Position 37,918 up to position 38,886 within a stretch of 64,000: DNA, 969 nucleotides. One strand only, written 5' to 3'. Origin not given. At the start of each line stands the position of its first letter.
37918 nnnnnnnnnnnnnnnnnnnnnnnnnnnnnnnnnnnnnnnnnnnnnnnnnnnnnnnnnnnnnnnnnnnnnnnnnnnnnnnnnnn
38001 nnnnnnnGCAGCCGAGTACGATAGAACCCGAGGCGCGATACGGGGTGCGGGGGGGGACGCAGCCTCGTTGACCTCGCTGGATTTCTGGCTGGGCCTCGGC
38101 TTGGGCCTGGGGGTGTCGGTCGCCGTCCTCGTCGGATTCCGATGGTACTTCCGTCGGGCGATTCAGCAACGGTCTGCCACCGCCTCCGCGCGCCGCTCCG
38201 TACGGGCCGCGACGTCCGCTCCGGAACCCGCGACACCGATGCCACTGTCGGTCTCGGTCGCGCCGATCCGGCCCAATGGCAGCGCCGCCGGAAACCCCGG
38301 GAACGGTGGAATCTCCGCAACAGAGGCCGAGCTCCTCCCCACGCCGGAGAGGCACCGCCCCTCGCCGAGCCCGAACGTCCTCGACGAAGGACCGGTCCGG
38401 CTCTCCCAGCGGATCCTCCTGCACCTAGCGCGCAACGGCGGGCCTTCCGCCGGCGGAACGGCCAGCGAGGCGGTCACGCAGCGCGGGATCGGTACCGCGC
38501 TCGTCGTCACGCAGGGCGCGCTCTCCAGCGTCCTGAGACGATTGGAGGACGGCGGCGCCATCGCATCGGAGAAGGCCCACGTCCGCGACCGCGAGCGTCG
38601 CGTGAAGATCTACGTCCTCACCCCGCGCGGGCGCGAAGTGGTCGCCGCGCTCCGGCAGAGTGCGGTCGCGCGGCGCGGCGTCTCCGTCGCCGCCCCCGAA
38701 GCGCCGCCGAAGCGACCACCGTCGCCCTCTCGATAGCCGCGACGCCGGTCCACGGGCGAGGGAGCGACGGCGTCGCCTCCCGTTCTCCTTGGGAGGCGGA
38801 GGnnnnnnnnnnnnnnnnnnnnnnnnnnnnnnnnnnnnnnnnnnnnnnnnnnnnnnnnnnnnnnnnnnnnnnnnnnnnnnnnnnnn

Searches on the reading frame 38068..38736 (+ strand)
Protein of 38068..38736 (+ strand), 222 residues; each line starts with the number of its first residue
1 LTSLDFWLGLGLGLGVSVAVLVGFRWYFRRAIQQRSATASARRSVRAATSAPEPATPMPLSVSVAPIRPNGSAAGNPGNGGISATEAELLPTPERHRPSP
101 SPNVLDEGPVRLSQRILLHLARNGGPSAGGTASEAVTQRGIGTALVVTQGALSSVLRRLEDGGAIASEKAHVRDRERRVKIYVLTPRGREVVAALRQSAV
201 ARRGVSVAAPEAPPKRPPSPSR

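Call 3: search_protein_families(library=pfam, proteins=[window:38068-38736:+], max_evalue=0.01)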
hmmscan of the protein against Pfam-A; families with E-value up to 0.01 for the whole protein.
window:38068-38736:+ (222 aa): 6 families
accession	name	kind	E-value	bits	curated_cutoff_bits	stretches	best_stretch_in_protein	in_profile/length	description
PF03551.20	PadR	-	5.4e-06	26.8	27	1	118-193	2-74/75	Transcriptional regulator PadR-like family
PF12802.13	MarR_2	-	0.0001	22.8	27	1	115-168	9-53/61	MarR family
PF13601.12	HTH_34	-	0.00011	22.7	27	1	135-191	14-68/80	Winged helix DNA-binding domain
PF13814.12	Replic_Relax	-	0.0008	20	25.3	1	137-204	11-82/191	Replication-relaxation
PF01047.28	MarR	-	0.0022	18.3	24.6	1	134-169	16-51/59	MarR family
PF13545.12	HTH_Crp_2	-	0.0031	17.9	27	1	115-177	5-66/70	Crp-like helix-turn-helix domain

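Call 25: find_related_loci(query=A2, collection=genome_contigs, flank=8000)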
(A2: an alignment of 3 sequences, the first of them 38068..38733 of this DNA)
Query A2 (222 aa) in genome_contigs; peptide patterns used: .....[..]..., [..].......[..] (x = any residue, [..] = any of these).
203 stretches matched a pattern; 1 encode a relative of the query (tblastn E <= 1e-3); 1 distinct loci.
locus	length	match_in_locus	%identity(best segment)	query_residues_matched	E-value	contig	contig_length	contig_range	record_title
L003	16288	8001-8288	66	110-201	2e-30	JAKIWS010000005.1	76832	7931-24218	MAG: Thermoplasmata archaeon isolate SubAcS15-120 SubAcS15-120_5, whole genome shotgun sequence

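Call 26: find_related_loci(query=A2, collection=metagenome_contigs, flank=8000)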
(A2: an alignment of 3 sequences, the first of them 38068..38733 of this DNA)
Query A2 (222 aa) in metagenome_contigs; peptide patterns used: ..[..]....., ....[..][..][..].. (x = any residue, [..] = any of these).
179 stretches matched a pattern; 2 encode a relative of the query (tblastn E <= 1e-3); 2 distinct loci.
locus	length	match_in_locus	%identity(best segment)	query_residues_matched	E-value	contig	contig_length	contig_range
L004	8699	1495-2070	33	2-195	2e-16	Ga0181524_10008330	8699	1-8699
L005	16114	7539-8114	33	2-195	3e-16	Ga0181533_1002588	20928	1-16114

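Call 29: search_protein_families(library=pfam, proteins=[L005:5566-7470:+, L005:7533-8150:+, L005:4522-5556:+, L005:3396-4604:+, L005:601-3237:+, L005:8203-9663:-], max_evalue=0.001)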
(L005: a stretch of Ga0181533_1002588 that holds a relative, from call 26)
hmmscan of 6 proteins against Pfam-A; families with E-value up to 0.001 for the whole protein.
L005:5566-7470:+ (634 aa): 4 families
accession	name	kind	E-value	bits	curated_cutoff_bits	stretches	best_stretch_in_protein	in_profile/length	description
PF24681.1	Kelch_KLHDC2_KLHL20_DRC7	-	7.5e-19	68.3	50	1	158-356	35-221/221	KLHDC2/KLHL20/DRC7 Kelch-repeats domain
PF13418.12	Kelch_4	-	4.7e-13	49.3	21.6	1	226-262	1-37/49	Galactose oxidase, central domain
PF13415.12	Kelch_3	-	1.5e-05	25.5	22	0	239-261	2-25/48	Galactose oxidase, central domain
PF13964.12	Kelch_6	-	0.00083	19.7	25.3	0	232-261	5-35/50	Kelch motif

L005:7533-8150:+ (205 aa): 1 family
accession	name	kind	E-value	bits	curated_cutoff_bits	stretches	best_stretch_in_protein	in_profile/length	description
PF12802.13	MarR_2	-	3.7e-05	24.3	27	1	127-163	16-53/61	MarR family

L005:4522-5556:+ (344 aa): 0 families

L005:3396-4604:+ (402 aa): 0 families

L005:601-3237:+ (878 aa): 0 families

L005:8203-9663:- (486 aa): 1 family
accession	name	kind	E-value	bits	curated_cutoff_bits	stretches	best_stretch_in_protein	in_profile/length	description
PF01136.24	Peptidase_U32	-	5.9e-12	45.8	22.4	1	173-237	2-66/233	Peptidase family U32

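Call 33: find_homologous_proteins(query=A2, max_evalue=0.001)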
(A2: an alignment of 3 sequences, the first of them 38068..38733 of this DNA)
Query A2 (3 sequences) (222 aa, profile of the alignment): 20 proteins with E <= 0.001 among 8000 candidates.
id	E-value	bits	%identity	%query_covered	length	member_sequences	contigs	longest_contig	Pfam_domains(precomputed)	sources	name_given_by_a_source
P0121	2.0e-95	337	47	99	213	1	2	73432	PF03551.21,PF12802.14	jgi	jgi:DNA-binding MarR family transcriptional regulator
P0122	6.4e-73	263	100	74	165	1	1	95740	PF03551.21,PF12802.14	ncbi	-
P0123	5.1e-56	208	45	87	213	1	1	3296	PF03551.21,PF13601.13,PF12802.14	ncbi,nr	ncbi:MAG: helix-turn-helix transcriptional regulator [Thermoplasmata archaeon]|nr:helix-turn-helix t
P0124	1.9e-54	203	66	39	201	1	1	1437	-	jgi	jgi:DNA-binding MarR family transcriptional regulator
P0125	2.7e-51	192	52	85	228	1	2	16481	PF13601.13,PF12802.14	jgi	jgi:DNA-binding MarR family transcriptional regulator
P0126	7.9e-49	184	49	87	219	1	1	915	PF03551.21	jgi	jgi:DNA-binding MarR family transcriptional regulator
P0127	2.1e-44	170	43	89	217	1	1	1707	PF03551.21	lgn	-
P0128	7.4e-44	168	73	37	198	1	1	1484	PF03551.21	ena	-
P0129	2.8e-39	153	73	40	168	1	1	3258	PF13601.13,PF12802.14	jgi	-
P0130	5.7e-39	152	45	85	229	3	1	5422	-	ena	-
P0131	1.7e-38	151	40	93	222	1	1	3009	PF03551.21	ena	-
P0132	8.5e-35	139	39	97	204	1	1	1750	-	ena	-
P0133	5.6e-28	116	55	45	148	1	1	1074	-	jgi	jgi:DNA-binding MarR family transcriptional regulator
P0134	5.1e-27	113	37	88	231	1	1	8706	-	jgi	jgi:DNA-binding MarR family transcriptional regulator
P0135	6.9e-27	113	35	91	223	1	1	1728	-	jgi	jgi:DNA-binding MarR family transcriptional regulator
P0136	2.0e-26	111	37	97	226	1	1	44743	-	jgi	jgi:DNA-binding MarR family transcriptional regulator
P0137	1.4e-22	99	50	45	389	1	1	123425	PF00801.27,PF18911.7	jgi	jgi:DNA-binding MarR family transcriptional regulator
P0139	5.0e-17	80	44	40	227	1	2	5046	-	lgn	-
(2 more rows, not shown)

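Call 34: find_encoding_contigs(protein=P0136, flank=7000, max_places=1)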
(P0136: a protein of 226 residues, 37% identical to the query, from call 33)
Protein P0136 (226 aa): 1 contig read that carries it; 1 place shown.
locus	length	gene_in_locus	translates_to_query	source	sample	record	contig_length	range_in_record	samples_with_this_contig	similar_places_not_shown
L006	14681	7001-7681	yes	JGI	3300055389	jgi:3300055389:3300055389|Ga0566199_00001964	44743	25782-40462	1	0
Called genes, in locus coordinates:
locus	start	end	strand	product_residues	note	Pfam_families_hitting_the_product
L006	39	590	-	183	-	PF13462:Thioredoxin_4, PF01323:DSBA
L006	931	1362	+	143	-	PF02742:Fe_dep_repr_C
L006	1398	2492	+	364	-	PF01297:ZnuA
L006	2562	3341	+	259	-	PF00005:ABC_tran, PF13304:AAA_21 (faint)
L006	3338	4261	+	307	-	PF00950:ABC-3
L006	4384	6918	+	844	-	PF24681:Kelch_KLHDC2_KLHL20_DRC7 (faint), PF13415:Beta-prop_FBX42 (weak)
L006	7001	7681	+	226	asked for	-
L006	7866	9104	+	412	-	-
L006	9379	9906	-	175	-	PF10604:Polyketide_cyc2 (weak), PF08327:AHSA1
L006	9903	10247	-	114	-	PF12840:HTH_20, PF01022:HTH_5, PF12802:MarR_2 (weak)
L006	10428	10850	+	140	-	PF00903:Glyoxalase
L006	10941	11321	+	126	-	PF08818:DUF1801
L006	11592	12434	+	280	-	PF00561:Abhydrolase_1, PF12146:Hydrolase_4, PF12697:Abhydrolase_6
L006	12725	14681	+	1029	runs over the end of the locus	PF18998:Flg_new_2 (weak)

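Call 35: find_encoding_contigs(protein=P0137, flank=7000, max_places=1)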
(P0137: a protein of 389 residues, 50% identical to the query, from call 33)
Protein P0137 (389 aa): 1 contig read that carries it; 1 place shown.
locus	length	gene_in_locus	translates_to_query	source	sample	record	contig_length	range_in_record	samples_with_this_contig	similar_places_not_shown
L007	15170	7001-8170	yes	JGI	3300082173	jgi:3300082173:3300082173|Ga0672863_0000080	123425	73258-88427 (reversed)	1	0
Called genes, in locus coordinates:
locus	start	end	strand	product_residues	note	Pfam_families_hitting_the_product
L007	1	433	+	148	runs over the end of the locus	PF26602:HVO_2718_N (weak), PF01381:HTH_3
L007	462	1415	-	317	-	PF02729:OTCace_N, PF00185:OTCace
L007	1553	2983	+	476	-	PF00108:Thiolase_N (faint), PF22691:Thiolase_C_1, PF02803:Thiolase_C (weak)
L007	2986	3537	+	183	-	PF12172:zf-ChsH2, PF01796:OB_ChsH2_C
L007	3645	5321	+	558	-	PF00801:PKD (weak), PF18911:PKD_4, PF00801:PKD (weak), PF18911:PKD_4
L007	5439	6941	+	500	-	PF00801:PKD, PF18911:PKD_4 (weak), PF13573:SprB (faint), PF18911:PKD_4, PF00801:PKD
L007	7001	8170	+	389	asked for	PF00801:PKD, PF18911:PKD_4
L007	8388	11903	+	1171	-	PF05048:NosD (weak), PF13229:Beta_helix, PF05048:NosD, PF13229:Beta_helix, PF05048:NosD, PF13229:Beta_helix, PF05048:NosD, PF13229:Beta_helix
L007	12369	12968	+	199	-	PF00753:Lactamase_B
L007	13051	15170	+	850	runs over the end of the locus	PF01751:Toprim, PF01131:Topoisom_bac, PF01396:Zn_ribbon_Top1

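Call 36: find_encoding_contigs(protein=P0130, flank=7000, max_places=1)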
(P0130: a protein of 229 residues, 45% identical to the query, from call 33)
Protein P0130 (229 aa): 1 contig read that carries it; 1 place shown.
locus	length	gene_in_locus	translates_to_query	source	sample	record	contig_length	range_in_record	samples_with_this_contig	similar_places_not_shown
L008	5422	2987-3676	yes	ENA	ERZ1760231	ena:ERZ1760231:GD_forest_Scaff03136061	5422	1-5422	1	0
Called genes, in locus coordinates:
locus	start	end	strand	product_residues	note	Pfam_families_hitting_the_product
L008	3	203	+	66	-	?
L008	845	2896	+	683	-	PF24681:Kelch_KLHDC2_KLHL20_DRC7 (weak), PF24981:Beta-prop_ATRN-LZTR1 (weak), PF13418:Beta-prop_TYW4 (faint), PF13415:Beta-prop_FBX42, PF24981:Beta-prop_ATRN-LZTR1, PF13415:Beta-prop_FBX42 (weak), PF24681:Kelch_KLHDC2_KLHL20_DRC7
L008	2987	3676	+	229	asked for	-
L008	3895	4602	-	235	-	-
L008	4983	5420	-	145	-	?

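Call 37: find_encoding_contigs(protein=P0139, flank=7000, max_places=1)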
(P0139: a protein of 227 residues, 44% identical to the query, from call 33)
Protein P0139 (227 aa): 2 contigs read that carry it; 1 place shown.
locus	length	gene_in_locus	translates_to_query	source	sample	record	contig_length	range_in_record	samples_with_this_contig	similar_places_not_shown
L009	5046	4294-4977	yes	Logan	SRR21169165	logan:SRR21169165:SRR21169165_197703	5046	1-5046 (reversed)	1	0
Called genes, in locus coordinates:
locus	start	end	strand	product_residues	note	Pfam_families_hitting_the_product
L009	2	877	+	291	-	?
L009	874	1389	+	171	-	PF00583:Acetyltransf_1, PF13673:Acetyltransf_10 (faint), PF13508:Acetyltransf_7, PF08445:FR47 (faint)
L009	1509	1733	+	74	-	-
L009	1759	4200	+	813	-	PF24681:Kelch_KLHDC2_KLHL20_DRC7, PF24981:Beta-prop_ATRN-LZTR1, PF13415:Beta-prop_FBX42 (weak)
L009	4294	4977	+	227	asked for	-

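Call 62: predict_structure(alignment_id=A3)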
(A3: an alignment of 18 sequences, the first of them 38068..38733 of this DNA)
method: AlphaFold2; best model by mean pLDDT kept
length: 222 residues; sequences in the alignment: 18
mean_pLDDT: 79.2   pTM: 0.48
mean pLDDT of the five models: 79.2, 79.0, 78.9, 78.7, 77.3
residues with pLDDT >= 90: 105; 70-90: 49; 50-70: 35; < 50: 33
segments of 3 or more residues with pLDDT < 50: 63-65, 68-75, 77-89, 101-107
pLDDT, mean of each block of 10 residues (from residue 1): 88 97 96 89 83 60 50 46 45 51 49 96 85 94 95 96 97 92 97 93 68 77 79
secondary structure, 60 per line:
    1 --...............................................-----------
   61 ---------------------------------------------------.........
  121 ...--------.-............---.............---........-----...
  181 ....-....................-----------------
elements in order: H3-49 H112-123 H138-145 H149-161 E165-172 E178-184 H186-205

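Call 64: fold_search(model_id=the predicted structure, library=pdb)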
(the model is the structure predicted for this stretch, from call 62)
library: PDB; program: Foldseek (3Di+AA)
matches with E <= 10: 1517; with E <= 0.001: 30
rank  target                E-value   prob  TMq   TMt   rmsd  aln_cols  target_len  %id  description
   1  3bj6_B                1.1e-04  1.00  0.32  0.46   3.9       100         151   25  Crystal structure of MarR family transcription regulator SP03579 (released 2007-12-18)
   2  3bj6_A                1.1e-04  1.00  0.32  0.46   3.9       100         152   25  Crystal structure of MarR family transcription regulator SP03579 (released 2007-12-18)
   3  4lln_D                1.2e-04  1.00  0.33  0.50   3.9       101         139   26  Crystal structure of S. aureus MepR-DNA complex (released 2014-05-14)
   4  4l9n_B                1.7e-04  1.00  0.34  0.52   3.5       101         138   24  Crystal structure of MepR A103V mutant from multidrug resistant S. aureus clinical isolate (released 2013-09-11)
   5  5ffx_A                1.8e-04  1.00  0.32  0.49   4.2       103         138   25  S. aureus MepR G34K Mutant (released 2016-12-21)
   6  3eco_A                2.2e-04  1.00  0.33  0.53   3.5       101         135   27  Crystal structure of MepR, a transcription regulator of the Staphylococcus aureus multidrug efflux pump MepA (released 2009-02-10)
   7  5ffx_D                2.6e-04  1.00  0.33  0.52   3.3       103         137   25  S. aureus MepR G34K Mutant (released 2016-12-21)
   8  4l9t_A                2.8e-04  1.00  0.32  0.49   4.2       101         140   26  Crystal structure of MepR F27L mutant from multidrug resistant S. aureus clinical isolate (released 2013-09-11)
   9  5fb2_A                3.2e-04  1.00  0.32  0.49   4.1       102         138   26  S. aureus MepR F27L Mutant bound to oligodeoxyribonucleotide (released 2016-12-14)
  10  4l9n_A                4.2e-04  1.00  0.34  0.54   3.0       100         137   23  Crystal structure of MepR A103V mutant from multidrug resistant S. aureus clinical isolate (released 2013-09-11)
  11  2nyx_A                4.2e-04  1.00  0.32  0.46   4.1       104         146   24  Crystal structure of RV1404 from Mycobacterium tuberculosis (released 2006-12-05)
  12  2fbh                  4.8e-04  1.00  0.32  0.48   4.6       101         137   26  The crystal structure of transcriptional regulator PA3341 (released 2005-12-20)
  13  4l9j_A                5.5e-04  1.00  0.32  0.49   4.0       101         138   25  Crystal structure of S. aureus MepR in DNA-binding conformation (released 2013-09-11)
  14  3zmd_C                5.9e-04  1.00  0.32  0.46   4.4       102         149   24  Crystal structure of AbsC, a MarR family transcriptional regulator from Streptomyces coelicolor (released 2013-02-20)
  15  4l9t_B                6.3e-04  1.00  0.28  0.44   4.7        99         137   23  Crystal structure of MepR F27L mutant from multidrug resistant S. aureus clinical isolate (released 2013-09-11)
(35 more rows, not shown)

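Call 76: search_protein_representatives(alignment_id=A3)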
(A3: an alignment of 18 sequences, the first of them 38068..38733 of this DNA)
Query: 18 sequences, 221 profile positions. Proteins with E-value up to 0.001 (for the whole library): 1482; up to 1e-10: 597; up to 1e-30: 119. The best 150 are listed.
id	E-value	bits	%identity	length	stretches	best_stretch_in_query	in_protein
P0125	7.1e-72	258.5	-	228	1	2-213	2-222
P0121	4.0e-68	246.3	-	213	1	1-220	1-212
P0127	5.0e-67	242.7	-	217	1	1-211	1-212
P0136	5.5e-66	239.3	-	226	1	2-213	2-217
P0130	4.0e-63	229.9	-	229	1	4-219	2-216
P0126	5.9e-62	226.1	-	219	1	2-220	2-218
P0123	5.7e-61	222.9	-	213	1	1-216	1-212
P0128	1.5e-60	221.5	-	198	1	1-211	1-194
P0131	5.8e-58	213.1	-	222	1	2-211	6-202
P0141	2.0e-56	208.0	-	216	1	1-206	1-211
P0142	2.1e-54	201.4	-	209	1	2-211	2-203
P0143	5.9e-53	196.7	-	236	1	1-212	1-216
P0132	8.3e-53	196.2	-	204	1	3-216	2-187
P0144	1.4e-52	195.4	-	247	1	2-213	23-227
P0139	2.0e-52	195.0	-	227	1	1-209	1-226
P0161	1.2e-39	153.1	-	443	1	7-212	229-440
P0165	1.7e-38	149.4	-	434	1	12-211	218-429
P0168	1.0e-36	143.6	-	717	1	11-206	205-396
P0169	1.4e-36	143.2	-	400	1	7-209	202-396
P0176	9.0e-36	140.5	-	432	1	5-204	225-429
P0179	1.2e-35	140.1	-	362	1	13-216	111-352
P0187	7.7e-35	137.4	-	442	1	4-211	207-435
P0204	2.8e-33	132.4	-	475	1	14-217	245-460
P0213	1.1e-32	130.4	-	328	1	13-211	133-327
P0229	1.0e-31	127.3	-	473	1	17-211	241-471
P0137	4.2e-31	125.2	-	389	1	79-201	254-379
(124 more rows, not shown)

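Call 77: search_protein_families(library=pfam, proteins=[P0161, P0165, P0168, P0169, P0176, P0187, P0204, P0179, P0213, P0229], max_evalue=0.01)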
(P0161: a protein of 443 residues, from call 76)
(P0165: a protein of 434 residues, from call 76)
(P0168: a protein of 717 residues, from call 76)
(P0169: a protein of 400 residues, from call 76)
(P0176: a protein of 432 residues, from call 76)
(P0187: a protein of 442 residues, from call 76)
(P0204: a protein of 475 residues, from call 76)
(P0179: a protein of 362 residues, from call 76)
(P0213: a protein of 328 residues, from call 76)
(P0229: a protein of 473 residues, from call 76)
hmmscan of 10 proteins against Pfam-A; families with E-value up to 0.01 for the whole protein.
P0161 (443 aa): 2 families
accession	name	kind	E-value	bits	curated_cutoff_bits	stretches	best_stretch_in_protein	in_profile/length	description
PF18911.6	PKD_4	-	7.2e-19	68.1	27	2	140-202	13-76/85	PKD domain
PF00801.26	PKD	-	7.5e-16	58.3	23.5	2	133-206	3-77/80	PKD domain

P0165 (434 aa): 4 families
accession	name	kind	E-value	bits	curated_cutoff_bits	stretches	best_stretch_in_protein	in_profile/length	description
PF18911.6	PKD_4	-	5.3e-20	71.7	27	2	130-192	13-76/85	PKD domain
PF00801.26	PKD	-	5.2e-19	68.5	23.5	2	36-114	3-79/80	PKD domain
PF13545.12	HTH_Crp_2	-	0.00037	20.8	27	1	337-386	8-55/70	Crp-like helix-turn-helix domain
PF03551.20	PadR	-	0.0016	18.8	27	1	370-410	33-72/75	Transcriptional regulator PadR-like family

P0168 (717 aa): 3 families
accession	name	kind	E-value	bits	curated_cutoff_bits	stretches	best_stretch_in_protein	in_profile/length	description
PF18911.6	PKD_4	-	1.2e-18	67.4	27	2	120-176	21-79/85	PKD domain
PF00801.26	PKD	-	2.9e-15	56.5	23.5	2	34-85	17-66/80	PKD domain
PF13545.12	HTH_Crp_2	-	0.0023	18.3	27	1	305-357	1-53/70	Crp-like helix-turn-helix domain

P0169 (400 aa): 2 families
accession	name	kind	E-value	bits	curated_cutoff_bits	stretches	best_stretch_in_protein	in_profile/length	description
PF18911.6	PKD_4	-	2.3e-19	69.6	27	2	133-177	31-75/85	PKD domain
PF00801.26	PKD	-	6.8e-17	61.7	23.5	2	21-103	5-80/80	PKD domain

P0176 (432 aa): 3 families
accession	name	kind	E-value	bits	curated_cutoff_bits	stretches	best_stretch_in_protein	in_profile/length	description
PF18911.6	PKD_4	-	2.2e-20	72.9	27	2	131-197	6-74/85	PKD domain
PF00801.26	PKD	-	5.3e-18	65.2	23.5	2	42-122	2-80/80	PKD domain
PF13545.12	HTH_Crp_2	-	0.0026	18.1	27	1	344-399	8-61/70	Crp-like helix-turn-helix domain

P0187 (442 aa): 3 families
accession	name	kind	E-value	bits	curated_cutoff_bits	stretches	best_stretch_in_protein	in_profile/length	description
PF18911.6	PKD_4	-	2.1e-20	73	27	2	35-101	16-78/85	PKD domain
PF00801.26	PKD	-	3.1e-19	69.2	23.5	2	26-104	3-78/80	PKD domain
PF22352.2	K319L-like_PKD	-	0.0058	17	27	0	50-104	26-82/84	K319L-like, PKD domain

P0204 (475 aa): 2 families
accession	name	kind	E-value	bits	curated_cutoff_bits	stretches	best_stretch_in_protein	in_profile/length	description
PF18911.6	PKD_4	-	1.3e-17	64.1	27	2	150-207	18-76/85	PKD domain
PF00801.26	PKD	-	2.8e-17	62.9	23.5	2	137-210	2-76/80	PKD domain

P0179 (362 aa): 4 families
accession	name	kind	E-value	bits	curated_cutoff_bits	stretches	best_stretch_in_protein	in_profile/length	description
PF00801.26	PKD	-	8.8e-10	38.9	23.5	1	8-81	2-76/80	PKD domain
PF18911.6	PKD_4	-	1.2e-09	38.5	27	1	14-81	11-80/85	PKD domain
PF18981.6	InlK_D3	-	0.0037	17.7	25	0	57-86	45-75/75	Internalin K domain (D3/D4)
PF12840.13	HTH_20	-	0.0086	16.5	27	0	310-338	3-32/51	Helix-turn-helix domain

P0213 (328 aa): 5 families
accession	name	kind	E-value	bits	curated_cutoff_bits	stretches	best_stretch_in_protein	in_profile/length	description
PF18911.6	PKD_4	-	6.8e-15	55.3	27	1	44-107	14-79/85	PKD domain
PF00801.26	PKD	-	9.8e-12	45.2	23.5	1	45-103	12-71/80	PKD domain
PF07495.19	Y_Y_Y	-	0.00013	22.2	26.6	1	73-106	26-55/65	Y_Y_Y domain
PF22352.2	K319L-like_PKD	-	0.0022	18.4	27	1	49-113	13-84/84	K319L-like, PKD domain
PF13545.12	HTH_Crp_2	-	0.005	17.2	27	0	232-283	5-53/70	Crp-like helix-turn-helix domain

P0229 (473 aa): 4 families
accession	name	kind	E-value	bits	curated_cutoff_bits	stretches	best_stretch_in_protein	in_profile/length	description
PF18911.6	PKD_4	-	7.5e-21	74.4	27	2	145-211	17-84/85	PKD domain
PF00801.26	PKD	-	1.9e-19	69.9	23.5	2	133-205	2-74/80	PKD domain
PF22352.2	K319L-like_PKD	-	3.6e-06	27.3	27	1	150-212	16-84/84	K319L-like, PKD domain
PF03551.20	PadR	-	0.0015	18.9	27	1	406-451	28-72/75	Transcriptional regulator PadR-like family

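Call 82: search_protein_families(library=ncbifam, proteins=[window:38068-38733:+], max_evalue=0.01)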
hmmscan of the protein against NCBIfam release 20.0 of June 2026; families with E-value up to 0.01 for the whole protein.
window:38068-38733:+ (222 aa): 4 families
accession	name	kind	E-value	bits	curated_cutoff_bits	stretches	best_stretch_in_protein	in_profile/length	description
TIGR03433.1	padR_acidobact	paralog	6.1e-08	32.7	101.8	1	126-194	17-83/101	PadR family transcriptional regulator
NF053635.1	TransRegRv3488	equivalog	8.3e-06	26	140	1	146-197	37-86/98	Rv3488 family transcriptional regulator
TIGR04176.1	MarR_EPS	equivalog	0.0019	18.3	88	1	135-197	18-79/105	MarR family EPS-associated transcriptional regulator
NF052638.1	TransRegOhrRVib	equivalog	0.0027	17.4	200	1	134-191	50-104/141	transcriptional regulator OhrR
